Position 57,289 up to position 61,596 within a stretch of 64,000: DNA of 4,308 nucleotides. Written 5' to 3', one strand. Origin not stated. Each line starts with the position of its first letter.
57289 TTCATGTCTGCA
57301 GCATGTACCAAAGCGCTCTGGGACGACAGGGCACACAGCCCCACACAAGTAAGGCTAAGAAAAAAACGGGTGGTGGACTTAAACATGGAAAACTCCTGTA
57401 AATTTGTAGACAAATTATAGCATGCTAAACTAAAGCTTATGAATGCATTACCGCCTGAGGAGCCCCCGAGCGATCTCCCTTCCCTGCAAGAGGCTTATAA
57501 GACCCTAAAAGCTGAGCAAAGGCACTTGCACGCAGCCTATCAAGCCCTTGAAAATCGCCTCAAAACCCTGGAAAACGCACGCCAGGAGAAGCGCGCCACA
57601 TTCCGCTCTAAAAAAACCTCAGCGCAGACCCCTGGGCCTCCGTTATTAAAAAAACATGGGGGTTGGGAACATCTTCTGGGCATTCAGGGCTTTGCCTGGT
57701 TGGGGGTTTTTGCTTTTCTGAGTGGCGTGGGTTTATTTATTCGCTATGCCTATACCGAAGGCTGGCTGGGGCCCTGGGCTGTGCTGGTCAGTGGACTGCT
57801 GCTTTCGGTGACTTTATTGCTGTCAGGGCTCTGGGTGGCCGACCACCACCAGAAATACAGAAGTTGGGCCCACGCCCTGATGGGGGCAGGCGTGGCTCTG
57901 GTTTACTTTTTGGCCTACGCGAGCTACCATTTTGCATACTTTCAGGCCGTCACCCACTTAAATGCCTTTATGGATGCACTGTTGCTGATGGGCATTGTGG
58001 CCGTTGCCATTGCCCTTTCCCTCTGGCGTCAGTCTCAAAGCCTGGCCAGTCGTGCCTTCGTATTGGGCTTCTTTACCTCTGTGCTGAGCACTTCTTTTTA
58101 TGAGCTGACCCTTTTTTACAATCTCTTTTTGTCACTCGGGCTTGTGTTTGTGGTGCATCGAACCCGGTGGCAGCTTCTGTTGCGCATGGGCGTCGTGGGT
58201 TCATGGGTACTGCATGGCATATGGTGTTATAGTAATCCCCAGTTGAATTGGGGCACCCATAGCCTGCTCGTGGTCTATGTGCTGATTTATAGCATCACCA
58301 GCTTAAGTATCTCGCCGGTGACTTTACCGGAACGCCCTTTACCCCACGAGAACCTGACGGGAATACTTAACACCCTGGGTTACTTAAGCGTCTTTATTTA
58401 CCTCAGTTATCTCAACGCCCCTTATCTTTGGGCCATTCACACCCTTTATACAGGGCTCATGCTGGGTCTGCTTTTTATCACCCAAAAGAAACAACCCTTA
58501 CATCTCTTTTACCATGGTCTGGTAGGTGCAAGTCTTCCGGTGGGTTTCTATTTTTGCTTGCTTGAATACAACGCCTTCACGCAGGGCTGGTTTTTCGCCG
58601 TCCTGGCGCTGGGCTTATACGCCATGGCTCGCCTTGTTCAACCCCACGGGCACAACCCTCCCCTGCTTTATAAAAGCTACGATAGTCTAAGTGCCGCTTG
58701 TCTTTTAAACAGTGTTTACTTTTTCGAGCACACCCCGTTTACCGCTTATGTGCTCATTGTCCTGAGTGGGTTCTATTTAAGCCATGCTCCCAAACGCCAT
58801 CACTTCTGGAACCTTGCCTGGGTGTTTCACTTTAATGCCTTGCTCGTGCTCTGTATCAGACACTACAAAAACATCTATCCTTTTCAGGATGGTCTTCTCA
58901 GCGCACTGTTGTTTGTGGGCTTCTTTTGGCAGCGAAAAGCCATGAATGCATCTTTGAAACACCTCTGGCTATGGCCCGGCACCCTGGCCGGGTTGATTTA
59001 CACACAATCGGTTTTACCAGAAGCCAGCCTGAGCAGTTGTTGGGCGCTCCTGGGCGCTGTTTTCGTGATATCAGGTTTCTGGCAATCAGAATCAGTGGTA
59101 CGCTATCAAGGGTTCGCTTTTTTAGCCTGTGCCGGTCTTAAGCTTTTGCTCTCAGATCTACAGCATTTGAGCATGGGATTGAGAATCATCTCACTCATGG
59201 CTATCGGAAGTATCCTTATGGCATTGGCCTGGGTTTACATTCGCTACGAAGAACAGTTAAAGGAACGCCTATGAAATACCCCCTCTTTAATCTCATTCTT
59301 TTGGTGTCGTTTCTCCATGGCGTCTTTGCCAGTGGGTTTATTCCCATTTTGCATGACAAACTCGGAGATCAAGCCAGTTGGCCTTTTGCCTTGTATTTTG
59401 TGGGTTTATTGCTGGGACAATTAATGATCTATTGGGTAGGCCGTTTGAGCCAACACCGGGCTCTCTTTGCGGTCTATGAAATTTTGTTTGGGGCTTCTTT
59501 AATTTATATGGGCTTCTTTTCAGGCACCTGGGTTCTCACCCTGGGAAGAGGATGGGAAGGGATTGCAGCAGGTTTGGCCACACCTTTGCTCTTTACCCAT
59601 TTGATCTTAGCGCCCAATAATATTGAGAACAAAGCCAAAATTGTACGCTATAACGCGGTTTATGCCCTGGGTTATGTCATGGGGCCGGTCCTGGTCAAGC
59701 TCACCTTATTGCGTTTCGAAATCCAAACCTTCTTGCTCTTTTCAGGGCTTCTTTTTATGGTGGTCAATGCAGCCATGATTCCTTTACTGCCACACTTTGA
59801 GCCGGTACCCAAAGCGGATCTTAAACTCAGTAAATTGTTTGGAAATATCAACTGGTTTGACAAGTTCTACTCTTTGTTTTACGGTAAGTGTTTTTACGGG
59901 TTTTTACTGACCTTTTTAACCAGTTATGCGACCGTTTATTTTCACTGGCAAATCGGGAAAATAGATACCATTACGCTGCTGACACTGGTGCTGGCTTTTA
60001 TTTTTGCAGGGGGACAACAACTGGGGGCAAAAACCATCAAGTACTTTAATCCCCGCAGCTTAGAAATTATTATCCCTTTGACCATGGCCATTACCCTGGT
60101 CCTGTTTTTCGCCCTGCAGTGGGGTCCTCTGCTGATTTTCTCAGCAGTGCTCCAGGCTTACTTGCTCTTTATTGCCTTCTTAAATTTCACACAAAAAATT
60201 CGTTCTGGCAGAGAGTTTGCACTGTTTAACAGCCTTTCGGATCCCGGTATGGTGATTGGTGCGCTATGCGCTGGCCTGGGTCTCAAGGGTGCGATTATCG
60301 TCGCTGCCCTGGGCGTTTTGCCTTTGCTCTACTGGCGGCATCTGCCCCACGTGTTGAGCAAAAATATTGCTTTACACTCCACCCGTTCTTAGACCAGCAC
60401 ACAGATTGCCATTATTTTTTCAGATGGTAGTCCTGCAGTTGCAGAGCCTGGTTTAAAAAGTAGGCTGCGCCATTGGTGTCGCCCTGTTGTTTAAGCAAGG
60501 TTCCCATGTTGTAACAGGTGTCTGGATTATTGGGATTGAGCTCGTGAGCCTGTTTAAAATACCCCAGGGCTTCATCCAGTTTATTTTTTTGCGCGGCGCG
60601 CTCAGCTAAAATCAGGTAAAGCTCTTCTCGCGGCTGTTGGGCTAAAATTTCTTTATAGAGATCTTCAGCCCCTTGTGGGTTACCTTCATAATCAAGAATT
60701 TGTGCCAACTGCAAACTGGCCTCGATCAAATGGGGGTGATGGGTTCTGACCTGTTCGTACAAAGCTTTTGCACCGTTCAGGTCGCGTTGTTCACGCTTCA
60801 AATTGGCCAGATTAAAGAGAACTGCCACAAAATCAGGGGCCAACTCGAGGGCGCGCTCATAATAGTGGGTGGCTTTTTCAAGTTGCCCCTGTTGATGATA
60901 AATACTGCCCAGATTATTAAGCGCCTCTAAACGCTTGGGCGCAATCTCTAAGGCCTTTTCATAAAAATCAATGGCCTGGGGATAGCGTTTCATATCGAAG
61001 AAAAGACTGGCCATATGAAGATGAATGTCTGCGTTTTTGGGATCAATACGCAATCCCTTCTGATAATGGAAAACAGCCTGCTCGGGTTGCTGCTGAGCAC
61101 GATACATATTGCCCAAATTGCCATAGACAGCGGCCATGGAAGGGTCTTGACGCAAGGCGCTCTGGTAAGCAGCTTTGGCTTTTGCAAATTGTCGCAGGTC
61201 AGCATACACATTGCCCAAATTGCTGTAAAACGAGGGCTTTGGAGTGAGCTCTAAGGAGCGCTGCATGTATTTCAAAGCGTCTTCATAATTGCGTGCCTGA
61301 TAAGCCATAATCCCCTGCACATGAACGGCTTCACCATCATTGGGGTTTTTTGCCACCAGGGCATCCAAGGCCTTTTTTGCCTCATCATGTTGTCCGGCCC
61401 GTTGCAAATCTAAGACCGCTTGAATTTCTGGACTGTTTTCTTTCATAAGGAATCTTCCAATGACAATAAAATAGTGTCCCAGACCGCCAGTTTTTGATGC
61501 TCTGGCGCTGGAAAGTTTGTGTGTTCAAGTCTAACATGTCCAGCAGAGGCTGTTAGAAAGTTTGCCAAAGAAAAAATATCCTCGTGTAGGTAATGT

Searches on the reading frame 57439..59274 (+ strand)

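Call 67: search_protein_families(library=pfam, proteins=[window:57439-59274:+], max_evalue=0.00001)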
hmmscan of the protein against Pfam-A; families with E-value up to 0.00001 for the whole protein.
window:57439-59274:+ (611 aa): 1 family
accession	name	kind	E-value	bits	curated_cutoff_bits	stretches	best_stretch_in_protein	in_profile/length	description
PF10101.14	DUF2339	-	1.2e-32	114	33.6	2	86-396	6-259/659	Predicted membrane protein (DUF2339)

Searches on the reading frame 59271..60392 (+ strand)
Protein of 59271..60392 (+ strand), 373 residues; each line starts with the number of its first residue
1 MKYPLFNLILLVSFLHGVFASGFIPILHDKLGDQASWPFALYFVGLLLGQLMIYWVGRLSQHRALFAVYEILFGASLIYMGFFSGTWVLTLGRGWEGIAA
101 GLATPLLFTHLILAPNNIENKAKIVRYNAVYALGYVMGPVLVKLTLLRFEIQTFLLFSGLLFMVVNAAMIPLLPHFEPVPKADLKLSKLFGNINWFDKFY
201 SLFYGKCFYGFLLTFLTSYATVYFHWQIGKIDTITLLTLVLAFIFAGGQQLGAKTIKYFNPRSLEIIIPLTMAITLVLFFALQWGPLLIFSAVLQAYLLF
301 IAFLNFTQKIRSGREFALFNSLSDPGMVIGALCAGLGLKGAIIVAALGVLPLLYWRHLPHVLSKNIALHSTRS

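Call 67: search_protein_families(library=pfam, proteins=[window:59271-60392:+], max_evalue=0.00001)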
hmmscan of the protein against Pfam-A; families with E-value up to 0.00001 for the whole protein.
window:59271-60392:+ (373 aa): 1 family
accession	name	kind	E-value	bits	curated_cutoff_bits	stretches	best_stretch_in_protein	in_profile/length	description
PF07690.21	MFS_1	-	4.4e-14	52.6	33.4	1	11-330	3-346/347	Major Facilitator Superfamily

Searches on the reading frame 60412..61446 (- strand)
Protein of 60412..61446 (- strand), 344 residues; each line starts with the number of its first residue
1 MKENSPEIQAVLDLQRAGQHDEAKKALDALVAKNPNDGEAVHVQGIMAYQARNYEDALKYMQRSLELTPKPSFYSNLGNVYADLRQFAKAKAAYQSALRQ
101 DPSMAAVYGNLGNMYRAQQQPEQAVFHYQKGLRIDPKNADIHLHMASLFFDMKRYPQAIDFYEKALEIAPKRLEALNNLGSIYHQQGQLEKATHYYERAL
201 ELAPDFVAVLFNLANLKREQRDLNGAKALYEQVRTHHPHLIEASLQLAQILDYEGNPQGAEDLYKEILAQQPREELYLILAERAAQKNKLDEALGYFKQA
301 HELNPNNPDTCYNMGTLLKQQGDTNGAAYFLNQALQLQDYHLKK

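Call 68: search_protein_families(library=pfam, proteins=[window:60412-61446:-], max_evalue=0.00001)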
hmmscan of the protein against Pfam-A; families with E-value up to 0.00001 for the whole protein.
window:60412-61446:- (344 aa): 30 families (the best 25 are shown)
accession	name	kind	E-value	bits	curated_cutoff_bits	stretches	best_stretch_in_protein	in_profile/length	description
PF07719.23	TPR_2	-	3.5e-57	186.2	27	3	174-205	2-33/34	Tetratricopeptide repeat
PF00515.34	TPR_1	-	6.7e-57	187.6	27.8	4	174-206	2-34/34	Tetratricopeptide repeat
PF13181.12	TPR_8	-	1.4e-40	134.4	25.7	1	174-205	2-33/34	Tetratricopeptide repeat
PF14559.12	TPR_19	-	1.4e-38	131.5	25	5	116-172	2-58/68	Tetratricopeptide repeat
PF13428.12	TPR_14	-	2.7e-38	126.9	23.5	0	174-216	2-44/44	Tetratricopeptide repeat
PF13424.12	TPR_12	-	1e-37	128.6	30.1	2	140-204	4-76/77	Tetratricopeptide repeat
PF13414.12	TPR_11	-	3.4e-37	126.3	26.8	4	112-151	1-40/42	TPR repeat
PF13432.12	TPR_16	-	3.7e-34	117.2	32.7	3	10-69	3-62/65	Tetratricopeptide repeat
PF13431.12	TPR_17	-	1.9e-31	106.1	24.4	1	161-192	1-32/34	Tetratricopeptide repeat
PF13176.12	TPR_7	-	1.8e-27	93.5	27.9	1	175-205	1-31/36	Tetratricopeptide repeat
PF13374.12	TPR_10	-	6.2e-25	86.9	27.5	1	173-202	2-31/42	Tetratricopeptide repeat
PF23914.1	TPR_CcmH_CycH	-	1e-22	81.1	42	1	77-171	56-153/158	Cytochrome c-type biogenesis protein H TPR domain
PF13174.12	TPR_6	-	5.5e-22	77.3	26.3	0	209-238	2-31/33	Tetratricopeptide repeat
PF13371.12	TPR_9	-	3.4e-21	75.5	35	1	153-205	9-61/73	Tetratricopeptide repeat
PF25064.1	ARM_TT21_5th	-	7.5e-14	52.5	27.8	0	144-201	6-63/117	TT21 fifth ARM repeats domain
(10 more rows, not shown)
